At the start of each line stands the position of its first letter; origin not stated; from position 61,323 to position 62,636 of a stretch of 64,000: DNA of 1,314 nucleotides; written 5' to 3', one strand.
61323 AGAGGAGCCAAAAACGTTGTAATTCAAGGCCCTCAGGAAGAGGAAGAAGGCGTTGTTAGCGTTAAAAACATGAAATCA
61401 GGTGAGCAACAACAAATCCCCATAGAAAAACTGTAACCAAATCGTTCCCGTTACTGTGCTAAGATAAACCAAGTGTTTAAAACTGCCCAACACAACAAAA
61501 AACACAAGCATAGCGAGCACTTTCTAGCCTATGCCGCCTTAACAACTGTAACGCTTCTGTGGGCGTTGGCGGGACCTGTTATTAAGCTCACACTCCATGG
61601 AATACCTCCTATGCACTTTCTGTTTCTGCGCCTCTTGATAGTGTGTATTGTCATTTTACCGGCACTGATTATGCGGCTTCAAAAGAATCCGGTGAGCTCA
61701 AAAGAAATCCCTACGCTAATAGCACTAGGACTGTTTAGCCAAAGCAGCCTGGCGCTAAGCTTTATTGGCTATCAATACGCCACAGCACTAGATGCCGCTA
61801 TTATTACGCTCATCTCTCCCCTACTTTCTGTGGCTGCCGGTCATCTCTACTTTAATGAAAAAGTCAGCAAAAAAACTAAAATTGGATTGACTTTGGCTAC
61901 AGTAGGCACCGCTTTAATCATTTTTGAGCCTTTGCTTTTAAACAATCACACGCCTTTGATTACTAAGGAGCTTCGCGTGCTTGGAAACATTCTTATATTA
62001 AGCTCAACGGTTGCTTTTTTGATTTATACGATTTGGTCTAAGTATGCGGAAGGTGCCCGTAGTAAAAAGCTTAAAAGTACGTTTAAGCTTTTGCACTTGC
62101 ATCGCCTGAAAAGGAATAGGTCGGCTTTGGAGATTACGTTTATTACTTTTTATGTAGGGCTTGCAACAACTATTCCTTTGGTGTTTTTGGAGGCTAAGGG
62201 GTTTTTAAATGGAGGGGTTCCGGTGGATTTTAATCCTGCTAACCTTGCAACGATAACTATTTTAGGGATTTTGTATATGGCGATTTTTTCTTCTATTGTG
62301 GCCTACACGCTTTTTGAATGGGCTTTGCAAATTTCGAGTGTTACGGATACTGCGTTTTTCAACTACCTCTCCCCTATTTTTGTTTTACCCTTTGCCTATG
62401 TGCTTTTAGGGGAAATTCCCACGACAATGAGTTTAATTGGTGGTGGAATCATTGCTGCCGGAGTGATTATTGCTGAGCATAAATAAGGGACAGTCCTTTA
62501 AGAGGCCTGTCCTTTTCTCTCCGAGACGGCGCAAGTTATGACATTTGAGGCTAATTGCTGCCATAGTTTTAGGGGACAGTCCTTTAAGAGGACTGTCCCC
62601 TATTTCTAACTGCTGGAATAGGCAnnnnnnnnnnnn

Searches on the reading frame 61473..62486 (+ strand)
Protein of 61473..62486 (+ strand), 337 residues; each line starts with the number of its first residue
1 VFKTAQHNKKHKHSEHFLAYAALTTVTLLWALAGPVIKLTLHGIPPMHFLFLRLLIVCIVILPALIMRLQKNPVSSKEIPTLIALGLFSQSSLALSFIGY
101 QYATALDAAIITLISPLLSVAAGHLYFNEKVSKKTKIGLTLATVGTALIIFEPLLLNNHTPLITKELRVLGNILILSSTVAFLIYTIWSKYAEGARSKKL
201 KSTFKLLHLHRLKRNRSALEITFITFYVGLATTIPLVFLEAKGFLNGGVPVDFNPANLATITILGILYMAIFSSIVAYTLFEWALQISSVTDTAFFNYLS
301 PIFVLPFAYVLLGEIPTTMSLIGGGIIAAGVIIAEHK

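Call 61: search_protein_families(library=pfam, proteins=[window:61473-62486:+], max_evalue=0.001)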
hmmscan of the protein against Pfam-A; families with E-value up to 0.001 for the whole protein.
window:61473-62486:+ (337 aa): 1 family
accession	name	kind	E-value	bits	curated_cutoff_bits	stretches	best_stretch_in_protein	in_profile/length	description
PF00892.27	EamA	-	1.9e-34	119.3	28.2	2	21-150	5-134/135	EamA-like transporter family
